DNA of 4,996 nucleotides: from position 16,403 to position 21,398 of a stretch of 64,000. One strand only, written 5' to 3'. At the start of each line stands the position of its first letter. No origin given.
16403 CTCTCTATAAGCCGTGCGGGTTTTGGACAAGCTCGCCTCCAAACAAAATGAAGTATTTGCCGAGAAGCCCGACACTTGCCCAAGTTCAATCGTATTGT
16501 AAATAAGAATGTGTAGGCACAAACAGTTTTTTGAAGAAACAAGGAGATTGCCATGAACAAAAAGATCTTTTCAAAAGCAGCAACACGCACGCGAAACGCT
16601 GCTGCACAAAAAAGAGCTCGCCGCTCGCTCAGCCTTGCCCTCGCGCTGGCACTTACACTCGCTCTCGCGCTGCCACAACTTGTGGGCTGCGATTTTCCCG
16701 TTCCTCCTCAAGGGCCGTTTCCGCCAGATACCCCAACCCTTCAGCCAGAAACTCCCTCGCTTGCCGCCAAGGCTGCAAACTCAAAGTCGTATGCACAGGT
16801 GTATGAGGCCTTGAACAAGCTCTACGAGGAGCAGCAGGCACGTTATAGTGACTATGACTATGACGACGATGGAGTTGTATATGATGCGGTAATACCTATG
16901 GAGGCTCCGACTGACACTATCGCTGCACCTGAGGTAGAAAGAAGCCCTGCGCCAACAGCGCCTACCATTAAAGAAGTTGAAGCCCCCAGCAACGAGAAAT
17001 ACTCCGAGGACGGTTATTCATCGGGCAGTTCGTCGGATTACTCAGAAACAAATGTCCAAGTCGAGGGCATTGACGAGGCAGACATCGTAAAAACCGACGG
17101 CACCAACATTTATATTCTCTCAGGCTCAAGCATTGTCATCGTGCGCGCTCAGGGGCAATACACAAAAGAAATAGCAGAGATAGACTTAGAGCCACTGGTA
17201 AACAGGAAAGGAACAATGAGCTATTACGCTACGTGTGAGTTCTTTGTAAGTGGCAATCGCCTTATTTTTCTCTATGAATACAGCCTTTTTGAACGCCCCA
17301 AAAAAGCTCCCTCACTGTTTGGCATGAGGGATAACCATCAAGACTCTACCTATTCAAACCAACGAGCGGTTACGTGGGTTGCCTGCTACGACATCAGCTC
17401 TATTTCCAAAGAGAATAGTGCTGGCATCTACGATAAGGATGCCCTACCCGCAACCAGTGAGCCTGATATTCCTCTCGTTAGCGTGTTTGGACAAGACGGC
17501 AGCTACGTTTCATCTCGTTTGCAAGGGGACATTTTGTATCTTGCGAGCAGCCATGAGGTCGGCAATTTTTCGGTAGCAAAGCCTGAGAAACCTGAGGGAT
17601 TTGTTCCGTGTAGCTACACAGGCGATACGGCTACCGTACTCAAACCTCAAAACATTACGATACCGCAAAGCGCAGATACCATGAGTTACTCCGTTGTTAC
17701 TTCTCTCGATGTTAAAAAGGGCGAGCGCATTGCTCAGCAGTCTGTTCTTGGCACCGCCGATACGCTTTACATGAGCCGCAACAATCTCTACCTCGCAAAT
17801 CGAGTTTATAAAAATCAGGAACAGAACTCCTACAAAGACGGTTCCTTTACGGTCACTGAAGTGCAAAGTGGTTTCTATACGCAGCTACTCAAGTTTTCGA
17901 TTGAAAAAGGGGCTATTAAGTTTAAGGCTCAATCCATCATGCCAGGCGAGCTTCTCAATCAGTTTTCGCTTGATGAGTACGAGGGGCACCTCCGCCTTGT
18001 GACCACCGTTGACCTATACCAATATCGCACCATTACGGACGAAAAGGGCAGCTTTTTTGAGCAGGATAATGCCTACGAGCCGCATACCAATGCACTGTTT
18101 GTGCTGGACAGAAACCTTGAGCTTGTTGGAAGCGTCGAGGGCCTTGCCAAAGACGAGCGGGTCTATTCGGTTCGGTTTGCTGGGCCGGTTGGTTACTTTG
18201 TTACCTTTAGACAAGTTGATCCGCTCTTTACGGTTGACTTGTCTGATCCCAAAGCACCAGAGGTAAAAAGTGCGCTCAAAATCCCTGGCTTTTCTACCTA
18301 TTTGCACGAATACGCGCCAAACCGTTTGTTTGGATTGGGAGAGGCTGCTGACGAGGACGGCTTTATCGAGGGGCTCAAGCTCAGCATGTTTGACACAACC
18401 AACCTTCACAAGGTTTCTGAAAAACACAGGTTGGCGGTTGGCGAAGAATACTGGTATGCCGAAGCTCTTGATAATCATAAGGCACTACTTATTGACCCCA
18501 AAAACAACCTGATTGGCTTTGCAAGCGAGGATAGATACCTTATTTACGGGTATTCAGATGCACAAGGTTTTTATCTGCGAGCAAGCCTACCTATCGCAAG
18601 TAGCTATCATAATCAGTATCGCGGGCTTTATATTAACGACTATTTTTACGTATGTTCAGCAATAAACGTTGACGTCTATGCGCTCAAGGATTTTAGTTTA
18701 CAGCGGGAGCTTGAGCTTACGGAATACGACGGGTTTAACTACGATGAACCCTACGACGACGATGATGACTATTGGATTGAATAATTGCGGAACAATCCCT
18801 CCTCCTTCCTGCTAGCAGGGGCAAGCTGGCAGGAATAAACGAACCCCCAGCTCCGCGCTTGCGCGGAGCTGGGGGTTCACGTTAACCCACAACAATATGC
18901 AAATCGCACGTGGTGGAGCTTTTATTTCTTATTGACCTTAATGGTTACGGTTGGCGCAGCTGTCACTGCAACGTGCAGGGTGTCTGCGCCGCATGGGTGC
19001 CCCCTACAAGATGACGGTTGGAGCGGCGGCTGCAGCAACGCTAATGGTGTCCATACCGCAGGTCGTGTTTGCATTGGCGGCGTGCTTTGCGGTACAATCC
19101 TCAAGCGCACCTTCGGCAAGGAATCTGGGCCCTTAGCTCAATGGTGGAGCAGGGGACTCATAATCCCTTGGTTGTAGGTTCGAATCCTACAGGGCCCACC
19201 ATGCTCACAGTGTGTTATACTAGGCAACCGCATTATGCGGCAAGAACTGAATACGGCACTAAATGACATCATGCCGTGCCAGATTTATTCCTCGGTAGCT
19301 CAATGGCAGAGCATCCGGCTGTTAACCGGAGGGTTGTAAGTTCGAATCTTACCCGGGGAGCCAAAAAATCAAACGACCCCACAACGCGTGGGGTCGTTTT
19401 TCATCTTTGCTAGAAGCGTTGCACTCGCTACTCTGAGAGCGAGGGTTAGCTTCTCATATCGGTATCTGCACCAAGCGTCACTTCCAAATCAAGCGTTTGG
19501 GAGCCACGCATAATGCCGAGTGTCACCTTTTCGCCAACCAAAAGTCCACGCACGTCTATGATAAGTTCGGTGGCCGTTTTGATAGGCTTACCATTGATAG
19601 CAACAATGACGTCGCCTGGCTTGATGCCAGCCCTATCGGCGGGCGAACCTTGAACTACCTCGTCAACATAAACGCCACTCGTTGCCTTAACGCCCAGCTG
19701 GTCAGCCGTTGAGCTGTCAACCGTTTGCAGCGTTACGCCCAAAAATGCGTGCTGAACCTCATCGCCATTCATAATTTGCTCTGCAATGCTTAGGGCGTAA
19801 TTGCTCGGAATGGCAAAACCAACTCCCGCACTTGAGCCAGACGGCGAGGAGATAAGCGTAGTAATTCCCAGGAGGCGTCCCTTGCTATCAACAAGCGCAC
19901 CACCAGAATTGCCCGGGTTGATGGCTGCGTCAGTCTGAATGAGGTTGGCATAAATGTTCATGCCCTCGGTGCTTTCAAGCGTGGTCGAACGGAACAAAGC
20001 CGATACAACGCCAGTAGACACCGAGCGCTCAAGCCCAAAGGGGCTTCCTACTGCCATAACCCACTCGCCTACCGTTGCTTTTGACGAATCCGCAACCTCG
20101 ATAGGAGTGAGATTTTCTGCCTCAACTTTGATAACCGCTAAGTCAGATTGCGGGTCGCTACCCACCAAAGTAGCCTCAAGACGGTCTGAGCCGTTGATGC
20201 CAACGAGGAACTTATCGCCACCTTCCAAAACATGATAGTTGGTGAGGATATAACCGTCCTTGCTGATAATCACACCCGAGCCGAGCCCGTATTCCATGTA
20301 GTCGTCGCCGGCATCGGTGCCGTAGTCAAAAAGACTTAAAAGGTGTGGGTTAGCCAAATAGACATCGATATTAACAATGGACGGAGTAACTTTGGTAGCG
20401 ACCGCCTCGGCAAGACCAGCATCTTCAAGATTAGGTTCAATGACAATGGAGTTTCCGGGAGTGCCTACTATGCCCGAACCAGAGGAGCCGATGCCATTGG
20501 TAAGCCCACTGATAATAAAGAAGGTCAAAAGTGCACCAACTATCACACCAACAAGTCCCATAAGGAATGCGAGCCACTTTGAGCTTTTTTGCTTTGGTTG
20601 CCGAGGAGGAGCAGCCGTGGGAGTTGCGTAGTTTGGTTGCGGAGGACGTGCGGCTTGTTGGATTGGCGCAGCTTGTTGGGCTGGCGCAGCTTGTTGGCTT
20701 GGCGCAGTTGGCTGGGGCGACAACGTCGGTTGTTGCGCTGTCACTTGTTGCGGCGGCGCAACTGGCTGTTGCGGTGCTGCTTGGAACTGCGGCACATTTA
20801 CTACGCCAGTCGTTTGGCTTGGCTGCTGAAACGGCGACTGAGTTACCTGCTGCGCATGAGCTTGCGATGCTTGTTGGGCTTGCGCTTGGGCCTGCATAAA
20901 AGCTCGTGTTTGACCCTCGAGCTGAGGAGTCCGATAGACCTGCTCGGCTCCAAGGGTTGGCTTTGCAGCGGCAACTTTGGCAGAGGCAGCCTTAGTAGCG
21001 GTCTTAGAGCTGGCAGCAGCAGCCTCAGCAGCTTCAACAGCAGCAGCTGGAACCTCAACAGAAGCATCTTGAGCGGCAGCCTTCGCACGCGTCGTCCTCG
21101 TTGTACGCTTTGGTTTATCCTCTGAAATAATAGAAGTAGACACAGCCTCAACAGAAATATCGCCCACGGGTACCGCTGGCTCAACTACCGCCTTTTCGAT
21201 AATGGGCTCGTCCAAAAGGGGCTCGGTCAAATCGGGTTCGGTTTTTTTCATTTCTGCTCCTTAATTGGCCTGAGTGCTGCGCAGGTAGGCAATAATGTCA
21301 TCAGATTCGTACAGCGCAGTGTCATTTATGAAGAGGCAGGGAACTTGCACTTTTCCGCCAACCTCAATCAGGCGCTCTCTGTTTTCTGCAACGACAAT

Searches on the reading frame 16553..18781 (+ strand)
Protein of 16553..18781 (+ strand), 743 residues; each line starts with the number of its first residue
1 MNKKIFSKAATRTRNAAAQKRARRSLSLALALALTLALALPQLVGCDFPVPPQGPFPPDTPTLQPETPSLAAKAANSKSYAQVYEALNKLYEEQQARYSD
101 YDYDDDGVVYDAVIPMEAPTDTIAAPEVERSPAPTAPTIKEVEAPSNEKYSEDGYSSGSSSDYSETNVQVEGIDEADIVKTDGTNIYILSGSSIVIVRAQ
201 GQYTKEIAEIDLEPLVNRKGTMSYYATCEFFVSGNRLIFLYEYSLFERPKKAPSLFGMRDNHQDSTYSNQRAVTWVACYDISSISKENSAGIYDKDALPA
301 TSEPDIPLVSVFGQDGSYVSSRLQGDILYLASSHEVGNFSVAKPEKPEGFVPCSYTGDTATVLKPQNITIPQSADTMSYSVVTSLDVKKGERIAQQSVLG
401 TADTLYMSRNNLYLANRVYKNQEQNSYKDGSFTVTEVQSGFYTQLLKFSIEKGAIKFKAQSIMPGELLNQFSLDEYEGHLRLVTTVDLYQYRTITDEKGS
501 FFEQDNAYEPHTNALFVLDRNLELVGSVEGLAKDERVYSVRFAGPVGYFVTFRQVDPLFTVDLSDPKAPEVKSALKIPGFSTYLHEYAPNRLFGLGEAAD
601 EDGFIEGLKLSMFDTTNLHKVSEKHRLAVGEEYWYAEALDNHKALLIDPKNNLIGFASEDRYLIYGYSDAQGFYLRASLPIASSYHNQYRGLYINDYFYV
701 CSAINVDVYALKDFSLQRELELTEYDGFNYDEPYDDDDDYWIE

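Call 21: search_protein_families(library=pfam, proteins=[window:16553-18781:+], max_evalue=0.00001)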
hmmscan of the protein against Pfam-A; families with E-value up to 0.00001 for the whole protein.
window:16553-18781:+ (743 aa): 1 family
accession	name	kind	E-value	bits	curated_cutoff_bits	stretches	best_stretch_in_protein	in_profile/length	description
PF09826.15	Beta_propel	-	2.7e-136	455.8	22.4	1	163-713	1-494/495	Beta propeller domain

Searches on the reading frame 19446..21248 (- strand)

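Call 21: search_protein_families(library=pfam, proteins=[window:19446-21248:-], max_evalue=0.00001)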
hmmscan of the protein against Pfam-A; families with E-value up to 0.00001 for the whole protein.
window:19446-21248:- (600 aa): 5 families
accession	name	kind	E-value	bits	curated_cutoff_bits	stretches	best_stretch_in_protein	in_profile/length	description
PF13365.12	Trypsin_2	-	4.9e-33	115.3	27.6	1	323-462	1-144/144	Trypsin-like peptidase domain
PF00089.32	Trypsin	-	8.8e-19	68.6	20.6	1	324-485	28-216/220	Trypsin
PF13180.12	PDZ_2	-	1.2e-17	64.4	27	1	502-592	2-80/80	PDZ domain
PF17820.7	PDZ_6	-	2e-13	50.3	27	1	528-579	2-52/54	PDZ domain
PF00595.29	PDZ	-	2.8e-12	47.3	23.2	1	499-579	8-80/81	PDZ domain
